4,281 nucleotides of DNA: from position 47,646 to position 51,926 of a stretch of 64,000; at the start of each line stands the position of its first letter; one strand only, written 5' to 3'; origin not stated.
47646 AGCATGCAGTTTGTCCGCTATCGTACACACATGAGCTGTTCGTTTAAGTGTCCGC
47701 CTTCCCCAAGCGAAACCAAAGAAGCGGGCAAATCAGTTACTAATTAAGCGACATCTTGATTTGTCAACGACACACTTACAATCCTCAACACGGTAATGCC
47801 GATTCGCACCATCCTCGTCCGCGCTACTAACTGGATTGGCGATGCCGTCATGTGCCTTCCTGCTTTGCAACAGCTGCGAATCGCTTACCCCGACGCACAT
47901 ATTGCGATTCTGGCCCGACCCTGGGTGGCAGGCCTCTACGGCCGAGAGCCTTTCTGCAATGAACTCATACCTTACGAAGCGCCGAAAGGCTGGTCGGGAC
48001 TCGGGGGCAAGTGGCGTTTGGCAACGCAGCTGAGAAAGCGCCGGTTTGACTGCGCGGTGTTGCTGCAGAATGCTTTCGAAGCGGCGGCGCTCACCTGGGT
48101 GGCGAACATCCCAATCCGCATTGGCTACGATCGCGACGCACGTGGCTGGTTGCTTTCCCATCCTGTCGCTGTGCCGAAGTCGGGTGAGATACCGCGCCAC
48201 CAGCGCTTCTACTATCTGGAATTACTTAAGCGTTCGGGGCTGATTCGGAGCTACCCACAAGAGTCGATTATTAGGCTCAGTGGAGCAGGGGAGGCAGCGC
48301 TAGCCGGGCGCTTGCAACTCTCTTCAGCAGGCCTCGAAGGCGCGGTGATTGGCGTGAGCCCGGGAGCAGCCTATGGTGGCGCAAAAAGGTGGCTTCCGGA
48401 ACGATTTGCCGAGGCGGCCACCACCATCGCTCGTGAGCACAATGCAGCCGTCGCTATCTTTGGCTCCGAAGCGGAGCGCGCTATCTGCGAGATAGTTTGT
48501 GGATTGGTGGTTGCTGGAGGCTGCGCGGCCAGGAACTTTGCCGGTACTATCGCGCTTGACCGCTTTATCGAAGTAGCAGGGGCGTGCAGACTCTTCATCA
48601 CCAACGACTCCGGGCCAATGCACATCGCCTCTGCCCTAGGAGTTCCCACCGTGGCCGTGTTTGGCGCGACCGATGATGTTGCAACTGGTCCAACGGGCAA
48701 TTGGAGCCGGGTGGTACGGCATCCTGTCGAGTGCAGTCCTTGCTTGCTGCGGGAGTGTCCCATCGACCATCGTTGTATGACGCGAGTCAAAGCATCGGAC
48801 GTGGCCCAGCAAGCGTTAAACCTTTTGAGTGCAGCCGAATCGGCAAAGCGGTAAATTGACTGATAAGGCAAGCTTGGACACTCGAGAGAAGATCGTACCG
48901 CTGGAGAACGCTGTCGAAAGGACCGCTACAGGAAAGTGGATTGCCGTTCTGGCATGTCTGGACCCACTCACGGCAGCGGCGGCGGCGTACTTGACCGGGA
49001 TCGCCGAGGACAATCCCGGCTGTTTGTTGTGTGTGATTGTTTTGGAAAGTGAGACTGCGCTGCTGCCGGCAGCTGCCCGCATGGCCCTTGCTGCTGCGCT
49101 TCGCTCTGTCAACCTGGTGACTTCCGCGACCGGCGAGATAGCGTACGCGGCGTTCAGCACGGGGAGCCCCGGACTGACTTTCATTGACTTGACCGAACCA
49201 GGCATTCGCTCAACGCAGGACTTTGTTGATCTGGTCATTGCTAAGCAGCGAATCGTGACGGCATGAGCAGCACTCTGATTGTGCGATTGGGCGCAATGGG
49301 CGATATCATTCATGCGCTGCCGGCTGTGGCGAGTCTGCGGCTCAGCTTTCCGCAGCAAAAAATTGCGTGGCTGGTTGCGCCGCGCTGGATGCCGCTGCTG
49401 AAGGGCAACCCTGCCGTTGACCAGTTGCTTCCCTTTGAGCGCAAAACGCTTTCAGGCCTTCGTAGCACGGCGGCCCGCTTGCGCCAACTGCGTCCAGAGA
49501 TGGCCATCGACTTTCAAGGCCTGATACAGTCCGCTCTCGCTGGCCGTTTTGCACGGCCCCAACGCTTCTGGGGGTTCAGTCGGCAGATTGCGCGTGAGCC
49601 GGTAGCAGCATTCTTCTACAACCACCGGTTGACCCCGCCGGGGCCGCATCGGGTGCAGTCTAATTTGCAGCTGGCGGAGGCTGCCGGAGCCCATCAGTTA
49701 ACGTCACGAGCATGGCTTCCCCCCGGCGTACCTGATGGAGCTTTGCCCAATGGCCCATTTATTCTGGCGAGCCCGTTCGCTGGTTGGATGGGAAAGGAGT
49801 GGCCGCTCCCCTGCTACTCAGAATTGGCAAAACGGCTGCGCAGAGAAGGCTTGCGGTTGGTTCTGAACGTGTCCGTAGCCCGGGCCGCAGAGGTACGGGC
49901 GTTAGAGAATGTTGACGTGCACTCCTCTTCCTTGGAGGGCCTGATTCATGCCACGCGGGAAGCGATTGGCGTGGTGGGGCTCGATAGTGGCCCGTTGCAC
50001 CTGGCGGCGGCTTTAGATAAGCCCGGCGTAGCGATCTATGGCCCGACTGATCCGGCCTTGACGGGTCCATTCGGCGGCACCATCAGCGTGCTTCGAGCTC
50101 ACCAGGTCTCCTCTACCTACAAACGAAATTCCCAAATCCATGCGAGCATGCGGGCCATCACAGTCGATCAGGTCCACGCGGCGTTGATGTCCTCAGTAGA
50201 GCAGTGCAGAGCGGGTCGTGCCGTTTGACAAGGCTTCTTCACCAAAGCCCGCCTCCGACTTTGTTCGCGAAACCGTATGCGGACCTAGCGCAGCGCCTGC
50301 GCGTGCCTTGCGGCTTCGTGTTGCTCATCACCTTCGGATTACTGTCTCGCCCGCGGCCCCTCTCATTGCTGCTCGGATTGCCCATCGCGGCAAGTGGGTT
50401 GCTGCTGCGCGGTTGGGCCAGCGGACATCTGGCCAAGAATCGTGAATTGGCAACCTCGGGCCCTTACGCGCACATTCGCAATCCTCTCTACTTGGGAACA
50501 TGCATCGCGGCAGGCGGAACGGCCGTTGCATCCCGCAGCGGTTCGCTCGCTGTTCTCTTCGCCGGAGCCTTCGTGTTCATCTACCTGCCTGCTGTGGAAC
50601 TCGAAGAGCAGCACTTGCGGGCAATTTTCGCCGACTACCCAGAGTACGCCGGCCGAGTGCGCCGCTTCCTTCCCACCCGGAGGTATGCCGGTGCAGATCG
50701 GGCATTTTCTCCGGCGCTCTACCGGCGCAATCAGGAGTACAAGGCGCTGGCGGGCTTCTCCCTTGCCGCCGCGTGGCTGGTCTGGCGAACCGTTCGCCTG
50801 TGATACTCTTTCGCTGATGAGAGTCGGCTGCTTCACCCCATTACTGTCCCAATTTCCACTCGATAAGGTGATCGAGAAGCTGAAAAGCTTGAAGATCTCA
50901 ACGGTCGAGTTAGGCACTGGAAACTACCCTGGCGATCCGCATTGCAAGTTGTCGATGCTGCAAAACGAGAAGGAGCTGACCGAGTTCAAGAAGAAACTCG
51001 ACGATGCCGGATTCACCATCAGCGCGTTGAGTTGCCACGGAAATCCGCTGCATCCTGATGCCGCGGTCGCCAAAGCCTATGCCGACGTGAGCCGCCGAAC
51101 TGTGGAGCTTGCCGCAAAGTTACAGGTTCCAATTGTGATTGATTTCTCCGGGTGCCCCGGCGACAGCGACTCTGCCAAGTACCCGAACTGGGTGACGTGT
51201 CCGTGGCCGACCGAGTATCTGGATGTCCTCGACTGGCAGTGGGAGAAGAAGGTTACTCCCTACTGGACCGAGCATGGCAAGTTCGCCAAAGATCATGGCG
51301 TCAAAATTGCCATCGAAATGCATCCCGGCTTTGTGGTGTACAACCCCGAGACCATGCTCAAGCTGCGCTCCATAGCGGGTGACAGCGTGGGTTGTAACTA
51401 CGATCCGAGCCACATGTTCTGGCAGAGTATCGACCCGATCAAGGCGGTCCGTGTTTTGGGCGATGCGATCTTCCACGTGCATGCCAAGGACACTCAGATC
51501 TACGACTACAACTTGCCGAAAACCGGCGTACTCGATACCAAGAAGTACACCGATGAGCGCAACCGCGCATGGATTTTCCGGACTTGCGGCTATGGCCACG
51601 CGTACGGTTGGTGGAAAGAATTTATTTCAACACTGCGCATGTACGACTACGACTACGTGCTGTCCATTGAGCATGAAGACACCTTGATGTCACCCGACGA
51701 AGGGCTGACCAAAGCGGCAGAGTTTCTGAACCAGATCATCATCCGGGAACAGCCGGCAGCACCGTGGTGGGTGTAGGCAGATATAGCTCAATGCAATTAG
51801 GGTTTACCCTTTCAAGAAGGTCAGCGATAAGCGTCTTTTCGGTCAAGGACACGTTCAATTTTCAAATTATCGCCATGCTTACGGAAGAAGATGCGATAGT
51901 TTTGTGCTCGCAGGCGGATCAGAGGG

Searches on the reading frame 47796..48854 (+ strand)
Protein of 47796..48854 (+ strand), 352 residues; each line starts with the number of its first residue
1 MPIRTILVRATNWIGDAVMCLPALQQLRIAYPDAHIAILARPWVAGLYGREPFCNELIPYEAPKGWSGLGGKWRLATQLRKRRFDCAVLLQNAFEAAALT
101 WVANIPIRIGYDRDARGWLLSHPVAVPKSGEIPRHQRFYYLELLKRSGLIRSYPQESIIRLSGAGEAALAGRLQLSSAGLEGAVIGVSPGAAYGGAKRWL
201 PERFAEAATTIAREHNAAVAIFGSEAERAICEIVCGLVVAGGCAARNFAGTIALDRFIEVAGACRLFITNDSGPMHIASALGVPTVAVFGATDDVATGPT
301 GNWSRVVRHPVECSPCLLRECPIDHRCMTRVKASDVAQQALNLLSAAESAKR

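Call 18: search_protein_families(library=pfam, proteins=[window:47796-48854:+], max_evalue=0.001)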
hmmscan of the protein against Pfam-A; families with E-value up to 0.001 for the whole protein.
window:47796-48854:+ (352 aa): 1 family
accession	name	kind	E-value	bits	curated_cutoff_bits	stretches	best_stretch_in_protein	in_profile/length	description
PF01075.23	Glyco_transf_9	-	1.1e-39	136.7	22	1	73-324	2-244/247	Glycosyltransferase family 9 (heptosyltransferase)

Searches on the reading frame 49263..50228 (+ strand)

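Call 18: search_protein_families(library=pfam, proteins=[window:49263-50228:+], max_evalue=0.001)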
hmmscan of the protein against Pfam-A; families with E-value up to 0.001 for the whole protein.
window:49263-50228:+ (321 aa): 1 family
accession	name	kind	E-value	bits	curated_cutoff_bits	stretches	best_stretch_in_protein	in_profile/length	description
PF01075.23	Glyco_transf_9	-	3.2e-30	105.7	22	1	70-282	5-232/247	Glycosyltransferase family 9 (heptosyltransferase)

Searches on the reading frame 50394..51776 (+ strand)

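Call 18: search_protein_families(library=pfam, proteins=[window:50394-51776:+], max_evalue=0.001)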
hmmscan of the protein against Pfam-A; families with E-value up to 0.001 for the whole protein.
window:50394-51776:+ (460 aa): 1 family
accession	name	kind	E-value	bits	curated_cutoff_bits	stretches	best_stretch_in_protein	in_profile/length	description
PF01261.30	AP_endonuc_2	-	1.4e-29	104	31.1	1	161-447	2-248/249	Xylose isomerase-like TIM barrel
